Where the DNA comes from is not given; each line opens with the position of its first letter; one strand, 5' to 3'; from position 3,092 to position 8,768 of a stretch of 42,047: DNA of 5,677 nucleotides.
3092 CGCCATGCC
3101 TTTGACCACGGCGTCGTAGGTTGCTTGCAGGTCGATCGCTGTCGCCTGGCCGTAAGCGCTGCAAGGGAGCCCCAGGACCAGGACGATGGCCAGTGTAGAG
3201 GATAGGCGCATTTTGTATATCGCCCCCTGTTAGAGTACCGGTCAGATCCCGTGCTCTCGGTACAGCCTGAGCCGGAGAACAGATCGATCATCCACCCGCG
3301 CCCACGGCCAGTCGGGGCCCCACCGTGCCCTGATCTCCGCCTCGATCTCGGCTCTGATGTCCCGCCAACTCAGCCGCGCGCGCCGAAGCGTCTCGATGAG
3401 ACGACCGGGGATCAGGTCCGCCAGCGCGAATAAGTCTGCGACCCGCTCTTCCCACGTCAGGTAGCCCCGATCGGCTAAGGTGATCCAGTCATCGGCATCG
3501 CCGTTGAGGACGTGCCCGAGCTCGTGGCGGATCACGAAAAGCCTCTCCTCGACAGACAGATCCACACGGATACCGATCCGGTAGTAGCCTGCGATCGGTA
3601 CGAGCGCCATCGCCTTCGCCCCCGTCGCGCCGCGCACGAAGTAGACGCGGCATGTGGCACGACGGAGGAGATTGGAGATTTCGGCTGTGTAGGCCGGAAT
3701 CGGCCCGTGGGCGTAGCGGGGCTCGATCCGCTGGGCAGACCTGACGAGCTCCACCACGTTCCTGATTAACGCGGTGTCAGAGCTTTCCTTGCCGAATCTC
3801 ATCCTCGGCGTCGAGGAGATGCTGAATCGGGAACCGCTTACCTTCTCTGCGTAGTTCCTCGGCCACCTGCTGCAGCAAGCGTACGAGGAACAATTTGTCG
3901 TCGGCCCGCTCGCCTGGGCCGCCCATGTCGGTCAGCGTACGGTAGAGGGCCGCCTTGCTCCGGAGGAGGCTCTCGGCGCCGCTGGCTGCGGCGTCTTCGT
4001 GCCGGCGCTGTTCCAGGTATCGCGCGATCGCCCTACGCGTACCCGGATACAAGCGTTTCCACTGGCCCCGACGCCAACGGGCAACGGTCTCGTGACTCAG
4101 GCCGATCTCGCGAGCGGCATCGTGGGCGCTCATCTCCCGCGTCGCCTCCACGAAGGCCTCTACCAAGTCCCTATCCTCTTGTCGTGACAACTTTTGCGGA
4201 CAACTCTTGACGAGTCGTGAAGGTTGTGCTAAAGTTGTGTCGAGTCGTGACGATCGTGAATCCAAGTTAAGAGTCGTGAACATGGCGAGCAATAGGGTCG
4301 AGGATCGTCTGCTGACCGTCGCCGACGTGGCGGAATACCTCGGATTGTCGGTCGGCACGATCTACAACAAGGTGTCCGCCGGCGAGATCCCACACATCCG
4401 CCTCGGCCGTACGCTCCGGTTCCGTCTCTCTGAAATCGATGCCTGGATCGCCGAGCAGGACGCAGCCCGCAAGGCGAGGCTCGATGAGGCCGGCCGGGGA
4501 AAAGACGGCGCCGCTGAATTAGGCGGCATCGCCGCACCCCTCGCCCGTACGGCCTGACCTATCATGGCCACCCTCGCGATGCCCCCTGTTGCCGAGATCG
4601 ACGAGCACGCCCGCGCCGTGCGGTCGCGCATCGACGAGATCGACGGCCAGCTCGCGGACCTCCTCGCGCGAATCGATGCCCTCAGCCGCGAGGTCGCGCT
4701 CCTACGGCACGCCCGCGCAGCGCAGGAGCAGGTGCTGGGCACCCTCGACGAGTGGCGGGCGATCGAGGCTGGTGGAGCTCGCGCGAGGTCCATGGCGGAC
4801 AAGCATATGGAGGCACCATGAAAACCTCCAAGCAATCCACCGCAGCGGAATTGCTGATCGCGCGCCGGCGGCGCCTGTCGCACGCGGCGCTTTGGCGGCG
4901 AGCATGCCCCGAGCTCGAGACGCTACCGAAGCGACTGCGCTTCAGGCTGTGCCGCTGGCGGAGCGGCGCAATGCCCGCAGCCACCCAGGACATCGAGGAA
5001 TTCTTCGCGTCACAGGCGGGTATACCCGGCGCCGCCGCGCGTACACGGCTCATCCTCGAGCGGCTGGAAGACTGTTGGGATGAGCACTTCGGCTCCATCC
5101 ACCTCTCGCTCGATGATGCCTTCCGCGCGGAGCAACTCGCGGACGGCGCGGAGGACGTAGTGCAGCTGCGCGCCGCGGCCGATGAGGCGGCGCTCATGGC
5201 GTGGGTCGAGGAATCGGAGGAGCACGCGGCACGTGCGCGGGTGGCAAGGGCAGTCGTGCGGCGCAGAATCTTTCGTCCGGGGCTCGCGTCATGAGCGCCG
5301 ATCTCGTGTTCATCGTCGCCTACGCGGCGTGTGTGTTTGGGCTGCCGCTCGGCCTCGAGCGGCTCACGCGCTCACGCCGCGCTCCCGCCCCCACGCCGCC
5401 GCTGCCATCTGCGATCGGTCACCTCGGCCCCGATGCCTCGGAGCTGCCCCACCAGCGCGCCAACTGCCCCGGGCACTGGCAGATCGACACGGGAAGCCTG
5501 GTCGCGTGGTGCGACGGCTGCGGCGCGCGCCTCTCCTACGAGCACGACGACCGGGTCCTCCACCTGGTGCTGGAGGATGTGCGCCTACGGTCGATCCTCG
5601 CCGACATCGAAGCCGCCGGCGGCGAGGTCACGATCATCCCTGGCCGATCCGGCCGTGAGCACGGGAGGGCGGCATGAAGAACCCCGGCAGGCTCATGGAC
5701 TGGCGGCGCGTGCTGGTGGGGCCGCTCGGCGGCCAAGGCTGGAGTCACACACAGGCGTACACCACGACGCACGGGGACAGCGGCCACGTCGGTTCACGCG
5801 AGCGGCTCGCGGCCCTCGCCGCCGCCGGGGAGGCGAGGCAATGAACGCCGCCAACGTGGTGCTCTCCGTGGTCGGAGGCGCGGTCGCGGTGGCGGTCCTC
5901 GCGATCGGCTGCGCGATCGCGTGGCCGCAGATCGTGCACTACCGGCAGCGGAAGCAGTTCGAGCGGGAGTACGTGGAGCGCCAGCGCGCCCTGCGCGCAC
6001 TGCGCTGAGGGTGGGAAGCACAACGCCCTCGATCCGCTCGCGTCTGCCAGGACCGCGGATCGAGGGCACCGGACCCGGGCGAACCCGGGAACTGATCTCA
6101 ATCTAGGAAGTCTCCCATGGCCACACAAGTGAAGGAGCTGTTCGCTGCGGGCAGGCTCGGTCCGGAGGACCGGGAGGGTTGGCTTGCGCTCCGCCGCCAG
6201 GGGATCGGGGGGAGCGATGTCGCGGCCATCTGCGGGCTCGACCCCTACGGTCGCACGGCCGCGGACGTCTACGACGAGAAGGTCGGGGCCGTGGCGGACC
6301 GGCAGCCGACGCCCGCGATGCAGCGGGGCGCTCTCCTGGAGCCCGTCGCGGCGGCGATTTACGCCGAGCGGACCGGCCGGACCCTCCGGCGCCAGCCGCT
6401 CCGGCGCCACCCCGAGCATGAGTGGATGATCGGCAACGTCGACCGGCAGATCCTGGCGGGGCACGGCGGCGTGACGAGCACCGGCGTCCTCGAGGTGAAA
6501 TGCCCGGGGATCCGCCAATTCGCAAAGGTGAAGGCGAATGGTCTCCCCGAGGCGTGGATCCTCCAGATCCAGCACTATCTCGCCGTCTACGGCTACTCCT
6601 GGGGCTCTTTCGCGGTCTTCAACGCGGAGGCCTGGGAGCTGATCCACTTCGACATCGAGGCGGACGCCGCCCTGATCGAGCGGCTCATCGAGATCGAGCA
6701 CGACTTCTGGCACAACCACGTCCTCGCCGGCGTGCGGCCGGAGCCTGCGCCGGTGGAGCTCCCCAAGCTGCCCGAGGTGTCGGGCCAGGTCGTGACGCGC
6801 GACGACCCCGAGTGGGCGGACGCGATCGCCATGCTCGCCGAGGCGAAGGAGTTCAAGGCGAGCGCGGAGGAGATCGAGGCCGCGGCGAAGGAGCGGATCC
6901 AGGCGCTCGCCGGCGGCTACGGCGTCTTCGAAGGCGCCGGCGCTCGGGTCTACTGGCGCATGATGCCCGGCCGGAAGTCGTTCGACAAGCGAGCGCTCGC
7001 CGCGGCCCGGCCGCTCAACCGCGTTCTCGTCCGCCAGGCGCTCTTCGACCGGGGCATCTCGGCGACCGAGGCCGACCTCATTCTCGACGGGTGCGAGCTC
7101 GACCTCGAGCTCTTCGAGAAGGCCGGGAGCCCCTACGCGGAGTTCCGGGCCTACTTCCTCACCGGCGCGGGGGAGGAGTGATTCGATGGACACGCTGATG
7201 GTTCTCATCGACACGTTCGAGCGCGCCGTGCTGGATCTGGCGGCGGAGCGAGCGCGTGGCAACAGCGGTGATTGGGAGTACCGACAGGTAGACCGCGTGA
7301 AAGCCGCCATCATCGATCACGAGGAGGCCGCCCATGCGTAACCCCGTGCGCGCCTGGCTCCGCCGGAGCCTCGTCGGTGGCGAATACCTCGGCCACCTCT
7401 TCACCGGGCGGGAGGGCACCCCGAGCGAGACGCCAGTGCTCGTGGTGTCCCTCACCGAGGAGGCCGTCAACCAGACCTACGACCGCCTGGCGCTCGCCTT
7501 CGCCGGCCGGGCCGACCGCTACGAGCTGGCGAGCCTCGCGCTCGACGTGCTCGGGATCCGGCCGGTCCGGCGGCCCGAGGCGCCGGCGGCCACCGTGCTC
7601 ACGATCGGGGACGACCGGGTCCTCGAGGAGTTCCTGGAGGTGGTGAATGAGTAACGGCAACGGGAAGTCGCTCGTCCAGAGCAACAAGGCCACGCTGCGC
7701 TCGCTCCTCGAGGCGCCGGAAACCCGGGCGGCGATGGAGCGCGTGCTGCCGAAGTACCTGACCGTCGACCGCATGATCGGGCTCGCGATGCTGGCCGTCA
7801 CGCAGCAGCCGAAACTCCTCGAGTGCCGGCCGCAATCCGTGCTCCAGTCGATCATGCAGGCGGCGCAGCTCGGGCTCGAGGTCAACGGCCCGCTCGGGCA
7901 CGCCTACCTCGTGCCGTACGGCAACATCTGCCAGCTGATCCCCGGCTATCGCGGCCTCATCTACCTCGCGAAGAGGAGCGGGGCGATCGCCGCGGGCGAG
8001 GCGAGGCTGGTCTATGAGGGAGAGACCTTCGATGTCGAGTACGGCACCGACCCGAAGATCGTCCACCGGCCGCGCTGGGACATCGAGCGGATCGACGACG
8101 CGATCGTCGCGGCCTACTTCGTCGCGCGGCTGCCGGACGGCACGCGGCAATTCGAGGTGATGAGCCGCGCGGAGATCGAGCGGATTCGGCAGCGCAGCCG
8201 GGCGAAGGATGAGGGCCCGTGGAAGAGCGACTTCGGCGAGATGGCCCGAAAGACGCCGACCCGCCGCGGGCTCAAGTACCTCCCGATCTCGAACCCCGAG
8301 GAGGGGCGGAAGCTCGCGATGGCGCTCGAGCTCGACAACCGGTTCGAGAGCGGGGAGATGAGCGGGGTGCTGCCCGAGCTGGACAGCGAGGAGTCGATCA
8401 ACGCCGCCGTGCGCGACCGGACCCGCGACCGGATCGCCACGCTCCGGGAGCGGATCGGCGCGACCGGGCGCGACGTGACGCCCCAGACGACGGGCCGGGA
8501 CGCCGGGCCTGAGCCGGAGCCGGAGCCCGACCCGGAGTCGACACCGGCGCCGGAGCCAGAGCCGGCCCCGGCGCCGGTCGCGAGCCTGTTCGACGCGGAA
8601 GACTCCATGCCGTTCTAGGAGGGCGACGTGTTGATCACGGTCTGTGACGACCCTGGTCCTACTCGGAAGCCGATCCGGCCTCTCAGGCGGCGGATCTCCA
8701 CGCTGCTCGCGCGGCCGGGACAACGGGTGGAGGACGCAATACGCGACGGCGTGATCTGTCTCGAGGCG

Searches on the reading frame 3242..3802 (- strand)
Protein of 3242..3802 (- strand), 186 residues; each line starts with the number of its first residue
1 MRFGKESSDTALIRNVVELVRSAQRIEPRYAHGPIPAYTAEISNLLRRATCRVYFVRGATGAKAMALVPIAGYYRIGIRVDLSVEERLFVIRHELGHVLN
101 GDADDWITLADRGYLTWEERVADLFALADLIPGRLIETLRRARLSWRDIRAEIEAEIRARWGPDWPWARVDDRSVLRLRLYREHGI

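Call 42: search_protein_families(library=pfam, proteins=[window:3242-3802:-], max_evalue=0.001)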
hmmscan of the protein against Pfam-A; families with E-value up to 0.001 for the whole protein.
window:3242-3802:- (186 aa): 1 family
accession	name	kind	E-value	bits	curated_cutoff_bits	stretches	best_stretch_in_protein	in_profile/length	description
PF06114.19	Peptidase_M78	-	3e-07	30.7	22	1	52-161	7-111/123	IrrE N-terminal-like domain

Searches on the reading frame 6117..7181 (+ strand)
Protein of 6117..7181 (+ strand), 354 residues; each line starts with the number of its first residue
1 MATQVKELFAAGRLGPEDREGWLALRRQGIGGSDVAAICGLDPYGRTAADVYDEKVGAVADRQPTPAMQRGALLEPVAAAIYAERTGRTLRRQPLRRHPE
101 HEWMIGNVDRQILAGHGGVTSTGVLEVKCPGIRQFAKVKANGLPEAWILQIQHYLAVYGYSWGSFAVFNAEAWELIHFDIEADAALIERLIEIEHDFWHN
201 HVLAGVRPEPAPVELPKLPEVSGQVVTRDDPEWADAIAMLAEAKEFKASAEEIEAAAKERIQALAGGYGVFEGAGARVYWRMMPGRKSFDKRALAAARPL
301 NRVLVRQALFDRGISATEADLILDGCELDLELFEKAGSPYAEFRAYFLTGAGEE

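Call 42: search_protein_families(library=pfam, proteins=[window:6117-7181:+], max_evalue=0.001)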
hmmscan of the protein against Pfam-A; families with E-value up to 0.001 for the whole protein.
window:6117-7181:+ (354 aa): 1 family
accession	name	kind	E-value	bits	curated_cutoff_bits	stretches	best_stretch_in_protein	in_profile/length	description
PF09588.16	YqaJ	-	1.7e-28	100.2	22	1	22-160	2-149/150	YqaJ-like viral recombinase domain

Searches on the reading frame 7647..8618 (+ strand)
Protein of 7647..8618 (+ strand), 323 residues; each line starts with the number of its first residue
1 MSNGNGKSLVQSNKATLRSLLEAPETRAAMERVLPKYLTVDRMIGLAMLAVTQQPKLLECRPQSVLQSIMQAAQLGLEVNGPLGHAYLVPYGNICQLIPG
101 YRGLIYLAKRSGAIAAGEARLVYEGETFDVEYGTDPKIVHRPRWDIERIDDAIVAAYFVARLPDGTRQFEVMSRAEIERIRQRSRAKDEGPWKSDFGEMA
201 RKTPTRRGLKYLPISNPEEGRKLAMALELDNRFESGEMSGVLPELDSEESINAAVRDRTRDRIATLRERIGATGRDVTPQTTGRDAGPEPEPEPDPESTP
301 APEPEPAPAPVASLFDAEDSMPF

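Call 42: search_protein_families(library=pfam, proteins=[window:7647-8618:+], max_evalue=0.001)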
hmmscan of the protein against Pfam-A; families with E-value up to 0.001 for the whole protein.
window:7647-8618:+ (323 aa): 2 families
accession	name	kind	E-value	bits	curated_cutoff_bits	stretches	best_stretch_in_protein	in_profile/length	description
PF03837.19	RecT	-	1.9e-44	152.1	24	1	43-215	3-177/198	RecT family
PF05887.16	Trypan_PARP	-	8.3e-05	23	100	1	284-312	57-113/134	Procyclic acidic repetitive protein (PARP)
